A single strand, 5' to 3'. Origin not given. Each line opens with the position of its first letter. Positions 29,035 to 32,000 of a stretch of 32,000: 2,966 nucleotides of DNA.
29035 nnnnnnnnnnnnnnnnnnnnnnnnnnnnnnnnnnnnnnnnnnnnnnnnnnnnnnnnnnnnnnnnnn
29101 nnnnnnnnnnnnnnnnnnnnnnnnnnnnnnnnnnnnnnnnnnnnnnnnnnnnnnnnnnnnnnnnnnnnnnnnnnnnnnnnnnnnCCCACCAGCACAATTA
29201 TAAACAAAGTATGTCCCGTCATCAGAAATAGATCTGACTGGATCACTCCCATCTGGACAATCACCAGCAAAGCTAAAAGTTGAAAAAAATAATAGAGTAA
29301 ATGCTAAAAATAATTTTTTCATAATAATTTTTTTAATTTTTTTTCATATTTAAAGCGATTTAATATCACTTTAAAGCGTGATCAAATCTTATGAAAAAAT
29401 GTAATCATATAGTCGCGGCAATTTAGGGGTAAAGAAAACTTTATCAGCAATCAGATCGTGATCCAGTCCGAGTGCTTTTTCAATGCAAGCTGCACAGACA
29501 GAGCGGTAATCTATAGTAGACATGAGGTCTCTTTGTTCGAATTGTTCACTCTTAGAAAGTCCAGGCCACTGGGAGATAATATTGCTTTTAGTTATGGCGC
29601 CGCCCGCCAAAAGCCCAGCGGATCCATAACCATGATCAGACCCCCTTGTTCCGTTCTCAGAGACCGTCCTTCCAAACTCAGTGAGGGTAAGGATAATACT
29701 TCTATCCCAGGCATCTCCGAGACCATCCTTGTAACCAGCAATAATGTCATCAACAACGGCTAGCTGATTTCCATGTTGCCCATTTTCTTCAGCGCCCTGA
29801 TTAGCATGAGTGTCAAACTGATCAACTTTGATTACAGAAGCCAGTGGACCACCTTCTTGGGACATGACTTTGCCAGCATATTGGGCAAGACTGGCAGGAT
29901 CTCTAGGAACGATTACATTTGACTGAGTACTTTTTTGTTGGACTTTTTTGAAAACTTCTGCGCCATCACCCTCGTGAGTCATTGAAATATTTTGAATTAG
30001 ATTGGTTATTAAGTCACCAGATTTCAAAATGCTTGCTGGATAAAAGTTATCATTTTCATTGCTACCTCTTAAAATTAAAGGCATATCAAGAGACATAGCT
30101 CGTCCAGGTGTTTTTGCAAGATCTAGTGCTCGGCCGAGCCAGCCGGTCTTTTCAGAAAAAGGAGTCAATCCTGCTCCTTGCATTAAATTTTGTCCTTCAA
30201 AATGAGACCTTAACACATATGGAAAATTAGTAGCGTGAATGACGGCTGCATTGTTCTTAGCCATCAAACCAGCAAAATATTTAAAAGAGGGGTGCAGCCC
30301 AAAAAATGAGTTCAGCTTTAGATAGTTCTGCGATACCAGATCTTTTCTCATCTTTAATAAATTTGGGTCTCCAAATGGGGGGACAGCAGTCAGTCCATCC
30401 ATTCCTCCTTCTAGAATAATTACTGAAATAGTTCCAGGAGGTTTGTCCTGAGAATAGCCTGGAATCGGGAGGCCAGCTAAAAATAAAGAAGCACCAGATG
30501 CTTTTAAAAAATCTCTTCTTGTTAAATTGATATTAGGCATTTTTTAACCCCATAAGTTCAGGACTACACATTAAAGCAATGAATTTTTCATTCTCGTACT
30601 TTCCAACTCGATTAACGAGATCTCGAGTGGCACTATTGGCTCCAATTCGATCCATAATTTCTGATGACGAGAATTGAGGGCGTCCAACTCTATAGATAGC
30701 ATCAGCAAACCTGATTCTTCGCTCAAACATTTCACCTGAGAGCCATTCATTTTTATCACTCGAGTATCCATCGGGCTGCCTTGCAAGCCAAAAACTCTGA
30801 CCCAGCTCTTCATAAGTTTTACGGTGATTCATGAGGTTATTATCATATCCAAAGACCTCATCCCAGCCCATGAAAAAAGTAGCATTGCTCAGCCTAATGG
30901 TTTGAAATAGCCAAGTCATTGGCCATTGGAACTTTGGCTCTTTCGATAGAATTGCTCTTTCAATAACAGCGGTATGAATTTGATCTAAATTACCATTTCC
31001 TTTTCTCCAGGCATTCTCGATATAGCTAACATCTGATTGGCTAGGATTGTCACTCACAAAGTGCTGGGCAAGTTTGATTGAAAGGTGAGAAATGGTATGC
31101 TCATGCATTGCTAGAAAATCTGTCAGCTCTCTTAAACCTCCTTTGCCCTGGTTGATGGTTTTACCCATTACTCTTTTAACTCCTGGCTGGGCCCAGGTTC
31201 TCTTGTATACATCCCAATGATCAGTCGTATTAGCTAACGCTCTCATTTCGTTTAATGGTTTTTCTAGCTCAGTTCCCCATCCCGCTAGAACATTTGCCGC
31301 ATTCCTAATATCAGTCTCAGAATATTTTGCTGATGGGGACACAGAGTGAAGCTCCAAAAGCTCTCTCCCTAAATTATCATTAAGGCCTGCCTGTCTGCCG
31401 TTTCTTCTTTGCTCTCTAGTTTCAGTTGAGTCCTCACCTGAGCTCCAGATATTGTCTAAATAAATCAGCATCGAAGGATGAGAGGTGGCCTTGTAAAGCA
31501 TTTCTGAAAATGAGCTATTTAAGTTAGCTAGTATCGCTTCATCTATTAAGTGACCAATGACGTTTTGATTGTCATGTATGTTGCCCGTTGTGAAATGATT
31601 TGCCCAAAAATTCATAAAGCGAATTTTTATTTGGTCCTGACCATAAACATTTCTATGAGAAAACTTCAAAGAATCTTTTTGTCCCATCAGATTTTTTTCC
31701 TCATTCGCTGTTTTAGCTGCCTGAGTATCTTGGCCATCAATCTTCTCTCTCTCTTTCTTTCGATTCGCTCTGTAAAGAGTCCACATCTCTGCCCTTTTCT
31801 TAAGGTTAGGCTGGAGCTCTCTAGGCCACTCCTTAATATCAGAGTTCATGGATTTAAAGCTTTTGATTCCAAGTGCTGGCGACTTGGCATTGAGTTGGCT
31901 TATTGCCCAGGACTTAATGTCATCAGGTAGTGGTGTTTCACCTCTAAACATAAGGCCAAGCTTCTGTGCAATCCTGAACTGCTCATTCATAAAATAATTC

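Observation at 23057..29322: Adjacent paralogous exported proteins with conserved N- and C-terminal modules and completely different central cargo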

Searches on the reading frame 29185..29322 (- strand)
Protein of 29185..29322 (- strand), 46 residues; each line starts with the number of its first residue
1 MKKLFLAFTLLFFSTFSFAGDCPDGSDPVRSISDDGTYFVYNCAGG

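Call 71: find_homologous_proteins(query=A6, max_evalue=0.001)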
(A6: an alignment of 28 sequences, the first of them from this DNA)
Query A6 (28 sequences) (46 aa, profile of the alignment): 180 proteins with E <= 0.001 among 1625 candidates; the best 120 are listed.
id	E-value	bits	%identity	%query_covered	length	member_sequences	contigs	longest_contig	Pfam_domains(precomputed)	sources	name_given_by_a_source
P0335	9.2e-26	107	76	98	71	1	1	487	-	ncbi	-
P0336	9.9e-26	107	79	93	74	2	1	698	-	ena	-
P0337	1.4e-25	107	74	100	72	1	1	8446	-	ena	-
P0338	1.5e-25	107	70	93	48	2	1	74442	-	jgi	jgi:hypothetical protein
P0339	1.6e-25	106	76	98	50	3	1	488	-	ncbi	-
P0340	1.8e-25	106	74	100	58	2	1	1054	-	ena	-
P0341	2.2e-25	106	73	98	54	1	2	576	-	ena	-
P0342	2.4e-25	106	74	100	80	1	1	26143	-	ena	-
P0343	2.7e-25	106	85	59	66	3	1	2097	-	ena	-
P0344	2.9e-25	106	74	93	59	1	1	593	-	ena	-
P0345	3.3e-25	105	73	98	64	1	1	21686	-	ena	-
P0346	3.4e-25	105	76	98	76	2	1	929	-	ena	-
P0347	3.4e-25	105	69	98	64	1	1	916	-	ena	-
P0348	3.5e-25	105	86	63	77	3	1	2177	-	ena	-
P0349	4.3e-25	105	70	100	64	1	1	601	-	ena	-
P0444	2.9e-21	93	59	96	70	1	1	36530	-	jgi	jgi:hypothetical protein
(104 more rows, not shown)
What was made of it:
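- Tried and rejected: The profile search returned 45-81-aa ORFs (call 71). Profile search of the 5.8-billion-protein index with the leader alignment (call 71).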

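Call 73: find_encoding_contigs(protein=P0338, flank=5000, max_places=1)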
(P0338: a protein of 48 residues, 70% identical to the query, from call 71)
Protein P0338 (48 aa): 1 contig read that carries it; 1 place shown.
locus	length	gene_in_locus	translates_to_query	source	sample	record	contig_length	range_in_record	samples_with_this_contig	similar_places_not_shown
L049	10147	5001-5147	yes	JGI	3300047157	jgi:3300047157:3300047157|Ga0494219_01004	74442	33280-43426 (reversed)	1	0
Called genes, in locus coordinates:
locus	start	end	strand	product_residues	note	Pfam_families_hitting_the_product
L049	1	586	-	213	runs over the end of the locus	PF00657:Lipase_GDSL, PF13472:Lipase_GDSL_2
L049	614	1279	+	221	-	PF02463:SMC_N (faint), PF00005:ABC_tran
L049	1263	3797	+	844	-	PF12704:MacB_PCD (faint), PF02687:FtsX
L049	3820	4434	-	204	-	PF01121:CoaE, PF13238:AAA_18 (faint)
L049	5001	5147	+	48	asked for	-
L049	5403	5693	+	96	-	-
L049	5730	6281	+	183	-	-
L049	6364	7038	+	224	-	PF06439:3keto-disac_hyd (faint)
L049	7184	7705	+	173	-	-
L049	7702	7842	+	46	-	-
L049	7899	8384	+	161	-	-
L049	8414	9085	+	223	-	-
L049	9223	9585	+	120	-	-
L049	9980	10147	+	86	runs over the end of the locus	-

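Call 74: find_encoding_contigs(protein=P0444, flank=5000, max_places=1)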
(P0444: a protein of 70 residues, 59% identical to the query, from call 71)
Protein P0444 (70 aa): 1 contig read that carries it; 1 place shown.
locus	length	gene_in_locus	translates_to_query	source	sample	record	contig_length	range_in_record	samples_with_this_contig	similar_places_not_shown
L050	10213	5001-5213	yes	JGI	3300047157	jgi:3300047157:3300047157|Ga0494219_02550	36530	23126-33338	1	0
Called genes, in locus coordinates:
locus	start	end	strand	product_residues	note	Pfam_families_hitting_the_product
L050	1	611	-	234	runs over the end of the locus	PF00005:ABC_tran, PF13304:AAA_21 (weak)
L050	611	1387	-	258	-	PF00005:ABC_tran, PF02463:SMC_N (faint), PF13304:AAA_21 (faint), PF12399:BCA_ABC_TP_C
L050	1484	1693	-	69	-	PF03795:YCII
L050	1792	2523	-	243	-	PF01113:DapB_N, PF05173:DapB_C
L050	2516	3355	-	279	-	PF00793:DAHP_synth_1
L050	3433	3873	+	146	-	PF00218:IGPS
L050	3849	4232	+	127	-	PF00218:IGPS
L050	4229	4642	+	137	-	PF02566:OsmC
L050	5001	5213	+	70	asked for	-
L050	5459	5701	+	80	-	-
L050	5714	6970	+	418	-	-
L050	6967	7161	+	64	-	-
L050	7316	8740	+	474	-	PF00875:DNA_photolyase, PF03441:FAD_binding_7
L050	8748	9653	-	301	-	PF01063:Aminotran_4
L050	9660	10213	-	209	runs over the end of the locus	PF14681:UPRTase, PF00156:Pribosyltran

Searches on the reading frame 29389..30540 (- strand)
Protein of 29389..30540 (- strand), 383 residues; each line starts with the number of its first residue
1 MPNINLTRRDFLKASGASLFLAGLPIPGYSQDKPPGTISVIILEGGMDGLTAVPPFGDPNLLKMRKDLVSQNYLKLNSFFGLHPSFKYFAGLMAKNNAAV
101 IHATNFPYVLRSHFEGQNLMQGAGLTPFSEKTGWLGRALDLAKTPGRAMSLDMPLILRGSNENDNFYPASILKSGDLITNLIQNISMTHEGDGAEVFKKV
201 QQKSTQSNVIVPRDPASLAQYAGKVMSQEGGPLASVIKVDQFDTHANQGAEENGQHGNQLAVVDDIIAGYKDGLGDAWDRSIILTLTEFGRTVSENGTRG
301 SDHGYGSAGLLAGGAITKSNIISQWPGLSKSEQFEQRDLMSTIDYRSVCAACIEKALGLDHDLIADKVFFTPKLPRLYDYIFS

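Call 8: search_protein_families(library=pfam, proteins=[window:29389-30540:-], max_evalue=0.00001)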
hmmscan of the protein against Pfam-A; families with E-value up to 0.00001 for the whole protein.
window:29389-30540:- (383 aa): 1 family
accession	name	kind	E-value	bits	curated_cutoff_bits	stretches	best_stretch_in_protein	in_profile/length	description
PF07394.17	DUF1501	-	8e-23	81.6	27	1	219-345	231-359/390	Protein of unknown function (DUF1501)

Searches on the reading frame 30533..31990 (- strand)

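Call 8: search_protein_families(library=pfam, proteins=[window:30533-31990:-], max_evalue=0.00001)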
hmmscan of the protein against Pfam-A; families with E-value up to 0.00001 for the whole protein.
window:30533-31990:- (485 aa): 1 family
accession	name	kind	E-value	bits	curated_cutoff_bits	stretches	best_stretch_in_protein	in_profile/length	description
PF08811.16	DUF1800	-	2.3e-63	215.3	26.1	1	71-454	56-381/419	Protein of unknown function (DUF1800)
